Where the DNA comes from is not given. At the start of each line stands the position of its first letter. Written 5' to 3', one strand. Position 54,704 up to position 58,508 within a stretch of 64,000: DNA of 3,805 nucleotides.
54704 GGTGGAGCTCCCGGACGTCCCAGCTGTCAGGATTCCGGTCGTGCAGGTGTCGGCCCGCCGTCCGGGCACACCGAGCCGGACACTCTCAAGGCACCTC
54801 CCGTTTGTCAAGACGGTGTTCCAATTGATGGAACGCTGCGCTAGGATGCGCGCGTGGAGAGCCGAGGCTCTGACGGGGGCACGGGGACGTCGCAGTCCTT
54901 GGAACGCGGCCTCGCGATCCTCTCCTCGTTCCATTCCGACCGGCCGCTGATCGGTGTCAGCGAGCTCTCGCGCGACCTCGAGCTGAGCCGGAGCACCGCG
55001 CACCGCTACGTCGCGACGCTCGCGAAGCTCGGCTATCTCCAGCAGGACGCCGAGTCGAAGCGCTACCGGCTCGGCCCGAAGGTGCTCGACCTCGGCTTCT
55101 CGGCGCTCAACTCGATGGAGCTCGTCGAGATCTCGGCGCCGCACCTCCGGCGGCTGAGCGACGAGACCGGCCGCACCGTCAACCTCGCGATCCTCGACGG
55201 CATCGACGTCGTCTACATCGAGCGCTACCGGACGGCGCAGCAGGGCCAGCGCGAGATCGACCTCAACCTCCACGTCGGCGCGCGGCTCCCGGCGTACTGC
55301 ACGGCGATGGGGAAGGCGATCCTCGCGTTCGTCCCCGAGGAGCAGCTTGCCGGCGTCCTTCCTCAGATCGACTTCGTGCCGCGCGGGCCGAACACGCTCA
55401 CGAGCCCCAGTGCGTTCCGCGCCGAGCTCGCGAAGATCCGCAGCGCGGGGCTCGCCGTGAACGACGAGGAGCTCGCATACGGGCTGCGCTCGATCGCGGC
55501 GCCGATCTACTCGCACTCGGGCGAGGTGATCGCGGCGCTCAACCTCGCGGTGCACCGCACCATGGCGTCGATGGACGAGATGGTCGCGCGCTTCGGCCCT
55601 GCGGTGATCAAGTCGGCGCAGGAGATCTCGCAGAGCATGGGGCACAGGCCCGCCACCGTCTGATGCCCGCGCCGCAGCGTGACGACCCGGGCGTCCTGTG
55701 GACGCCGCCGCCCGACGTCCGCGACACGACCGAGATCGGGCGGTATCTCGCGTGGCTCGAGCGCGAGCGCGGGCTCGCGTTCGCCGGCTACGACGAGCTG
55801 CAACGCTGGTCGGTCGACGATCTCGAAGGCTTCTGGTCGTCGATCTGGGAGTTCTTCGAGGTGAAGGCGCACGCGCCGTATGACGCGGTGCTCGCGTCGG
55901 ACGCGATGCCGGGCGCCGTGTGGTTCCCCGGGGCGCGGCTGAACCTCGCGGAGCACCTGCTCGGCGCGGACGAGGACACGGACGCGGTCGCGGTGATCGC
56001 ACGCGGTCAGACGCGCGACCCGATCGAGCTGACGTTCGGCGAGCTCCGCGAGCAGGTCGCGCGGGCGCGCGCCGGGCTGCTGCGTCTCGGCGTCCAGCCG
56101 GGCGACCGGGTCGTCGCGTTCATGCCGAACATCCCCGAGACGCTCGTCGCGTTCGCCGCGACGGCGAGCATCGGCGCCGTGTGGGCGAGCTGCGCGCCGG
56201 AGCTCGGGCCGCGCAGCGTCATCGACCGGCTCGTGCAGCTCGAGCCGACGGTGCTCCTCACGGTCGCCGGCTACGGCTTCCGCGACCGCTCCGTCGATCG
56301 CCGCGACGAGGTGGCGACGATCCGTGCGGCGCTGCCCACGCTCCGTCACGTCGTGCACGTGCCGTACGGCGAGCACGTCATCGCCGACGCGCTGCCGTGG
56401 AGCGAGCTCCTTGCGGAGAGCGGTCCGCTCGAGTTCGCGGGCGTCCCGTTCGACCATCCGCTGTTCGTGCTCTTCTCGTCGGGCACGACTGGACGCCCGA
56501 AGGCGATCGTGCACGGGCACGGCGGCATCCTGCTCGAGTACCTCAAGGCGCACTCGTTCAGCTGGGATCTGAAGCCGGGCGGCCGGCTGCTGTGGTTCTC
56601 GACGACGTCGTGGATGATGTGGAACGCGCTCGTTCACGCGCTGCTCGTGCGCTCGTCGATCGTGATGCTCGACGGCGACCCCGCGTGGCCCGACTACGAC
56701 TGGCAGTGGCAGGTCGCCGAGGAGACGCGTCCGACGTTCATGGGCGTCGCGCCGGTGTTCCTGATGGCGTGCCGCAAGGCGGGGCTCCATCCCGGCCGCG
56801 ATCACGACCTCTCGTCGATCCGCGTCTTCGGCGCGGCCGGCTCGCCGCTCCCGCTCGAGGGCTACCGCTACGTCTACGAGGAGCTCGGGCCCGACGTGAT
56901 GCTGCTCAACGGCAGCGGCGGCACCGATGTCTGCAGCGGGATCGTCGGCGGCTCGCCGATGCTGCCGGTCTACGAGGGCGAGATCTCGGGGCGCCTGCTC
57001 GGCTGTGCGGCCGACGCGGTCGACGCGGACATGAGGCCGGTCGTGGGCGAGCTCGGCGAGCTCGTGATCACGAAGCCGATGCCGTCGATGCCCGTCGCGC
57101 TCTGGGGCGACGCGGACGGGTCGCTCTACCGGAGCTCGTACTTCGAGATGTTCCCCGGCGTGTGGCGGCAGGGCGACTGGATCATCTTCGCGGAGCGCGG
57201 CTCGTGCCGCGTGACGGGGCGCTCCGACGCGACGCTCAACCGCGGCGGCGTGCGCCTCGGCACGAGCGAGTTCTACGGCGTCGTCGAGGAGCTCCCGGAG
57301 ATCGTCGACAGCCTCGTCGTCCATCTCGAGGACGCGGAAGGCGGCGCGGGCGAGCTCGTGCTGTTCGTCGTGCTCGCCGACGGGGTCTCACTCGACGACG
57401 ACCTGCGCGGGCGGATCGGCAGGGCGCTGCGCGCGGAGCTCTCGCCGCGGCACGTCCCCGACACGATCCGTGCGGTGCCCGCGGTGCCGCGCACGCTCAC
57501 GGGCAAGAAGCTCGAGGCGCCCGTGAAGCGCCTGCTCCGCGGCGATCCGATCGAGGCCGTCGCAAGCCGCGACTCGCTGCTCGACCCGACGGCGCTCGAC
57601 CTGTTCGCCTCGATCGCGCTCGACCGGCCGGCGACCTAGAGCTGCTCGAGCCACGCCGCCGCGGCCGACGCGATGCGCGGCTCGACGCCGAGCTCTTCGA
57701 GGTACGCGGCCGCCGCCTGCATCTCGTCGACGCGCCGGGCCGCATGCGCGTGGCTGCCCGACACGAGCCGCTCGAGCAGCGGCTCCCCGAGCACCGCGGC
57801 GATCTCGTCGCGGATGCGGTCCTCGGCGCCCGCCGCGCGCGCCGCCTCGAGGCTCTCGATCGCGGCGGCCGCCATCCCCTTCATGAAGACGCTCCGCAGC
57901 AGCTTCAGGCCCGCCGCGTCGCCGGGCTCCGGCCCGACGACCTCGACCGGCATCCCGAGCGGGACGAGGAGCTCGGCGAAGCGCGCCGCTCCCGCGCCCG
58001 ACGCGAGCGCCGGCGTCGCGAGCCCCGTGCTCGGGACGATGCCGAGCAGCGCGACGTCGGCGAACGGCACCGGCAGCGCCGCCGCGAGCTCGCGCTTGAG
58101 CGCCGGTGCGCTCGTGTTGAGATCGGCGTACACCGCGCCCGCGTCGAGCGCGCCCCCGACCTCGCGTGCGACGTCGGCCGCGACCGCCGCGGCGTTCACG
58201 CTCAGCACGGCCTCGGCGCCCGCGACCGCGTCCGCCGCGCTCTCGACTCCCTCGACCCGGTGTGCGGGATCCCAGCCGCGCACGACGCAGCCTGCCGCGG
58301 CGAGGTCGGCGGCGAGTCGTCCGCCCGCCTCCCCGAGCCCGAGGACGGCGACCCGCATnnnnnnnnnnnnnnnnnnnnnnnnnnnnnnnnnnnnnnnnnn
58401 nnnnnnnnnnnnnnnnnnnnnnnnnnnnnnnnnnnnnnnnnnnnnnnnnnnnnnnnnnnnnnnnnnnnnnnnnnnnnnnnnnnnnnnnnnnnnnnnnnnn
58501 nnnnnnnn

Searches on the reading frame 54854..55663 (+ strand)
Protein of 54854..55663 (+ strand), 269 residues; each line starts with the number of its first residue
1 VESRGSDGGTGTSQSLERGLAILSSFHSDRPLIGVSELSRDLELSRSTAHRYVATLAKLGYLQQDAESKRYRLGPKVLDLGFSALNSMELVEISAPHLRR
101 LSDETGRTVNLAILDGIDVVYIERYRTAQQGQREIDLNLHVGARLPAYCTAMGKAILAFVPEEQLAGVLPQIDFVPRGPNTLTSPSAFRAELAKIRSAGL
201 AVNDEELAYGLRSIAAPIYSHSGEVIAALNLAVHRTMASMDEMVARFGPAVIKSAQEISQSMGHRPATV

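Call 9: search_protein_families(library=ncbifam, proteins=[window:54854-55663:+], max_evalue=0.00001)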
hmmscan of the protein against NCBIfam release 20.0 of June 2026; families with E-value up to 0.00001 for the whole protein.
window:54854-55663:+ (269 aa): 8 families
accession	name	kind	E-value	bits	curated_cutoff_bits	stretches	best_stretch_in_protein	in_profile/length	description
TIGR02431.1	pcaR_pcaU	subfamily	6.5e-72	241.8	284.75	1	14-262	6-248/248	beta-ketoadipate pathway transcriptional regulators, PcaR/PcaU/PobR family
NF045644.1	TransRegBhcR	equivalog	2.1e-48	164.9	350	1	9-263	18-266/267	HTH-type transcriptional regulator BhcR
NF011671.1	PRK15090.1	equivalog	1.9e-46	158.4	275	1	14-265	11-256/256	DNA-binding transcriptional regulator KdgR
NF008601.2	PRK11569.1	equivalog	2.1e-41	141.9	380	1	9-263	22-273/276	glyoxylate bypass operon transcriptional repressor IclR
NF007548.0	PRK10163.1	equivalog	2.6e-30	105.4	406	1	13-266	21-269/271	HTH-type transcriptional repressor AllR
NF007339.0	PRK09834.1-1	equivalog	1.5e-18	67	299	1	14-262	21-266/271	DNA-binding transcriptional regulator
NF007341.0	PRK09834.1-3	equivalog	9.5e-17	61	269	1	14-263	8-259/274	DNA-binding transcriptional regulator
NF007342.0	PRK09834.1-4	equivalog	8e-14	51.2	251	1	13-263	11-257/263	DNA-binding transcriptional regulator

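Call 10: search_protein_families(library=pfam, proteins=[window:54854-55663:+], max_evalue=0.0001)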
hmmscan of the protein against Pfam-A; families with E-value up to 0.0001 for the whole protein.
window:54854-55663:+ (269 aa): 3 families
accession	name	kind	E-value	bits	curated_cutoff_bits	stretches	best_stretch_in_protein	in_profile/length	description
PF01614.24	IclR_C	-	4.8e-47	160.2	24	1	83-259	2-173/174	Bacterial transcriptional regulator IclR C-terminal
PF09339.16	HTH_IclR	-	2.8e-16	59.4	22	1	15-65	1-51/52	IclR helix-turn-helix domain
PF08279.18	HTH_11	-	3.7e-05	24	25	0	22-61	5-44/55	HTH domain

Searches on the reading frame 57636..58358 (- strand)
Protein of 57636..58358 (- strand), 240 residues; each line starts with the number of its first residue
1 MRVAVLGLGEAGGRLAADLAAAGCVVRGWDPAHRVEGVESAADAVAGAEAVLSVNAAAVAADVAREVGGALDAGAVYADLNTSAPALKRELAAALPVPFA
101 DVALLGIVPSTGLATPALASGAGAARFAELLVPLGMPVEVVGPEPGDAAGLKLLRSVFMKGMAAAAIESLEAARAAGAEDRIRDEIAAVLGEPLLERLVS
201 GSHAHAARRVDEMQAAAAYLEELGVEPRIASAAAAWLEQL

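Call 9: search_protein_families(library=ncbifam, proteins=[window:57636-58358:-], max_evalue=0.00001)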
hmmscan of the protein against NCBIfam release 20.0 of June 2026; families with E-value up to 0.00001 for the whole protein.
window:57636-58358:- (240 aa): 0 families

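Call 10: search_protein_families(library=pfam, proteins=[window:57636-58358:-], max_evalue=0.0001)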
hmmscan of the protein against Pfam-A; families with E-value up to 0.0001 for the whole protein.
window:57636-58358:- (240 aa): 2 families
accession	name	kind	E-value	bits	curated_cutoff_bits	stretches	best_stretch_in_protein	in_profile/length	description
PF09130.16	DUF1932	-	3e-12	46.7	25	1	173-239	1-69/70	Domain of unknown function (DUF1932)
PF03446.21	NAD_binding_2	-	4.3e-06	27.3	21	1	2-95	1-107/161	NAD binding domain of 6-phosphogluconate dehydrogenase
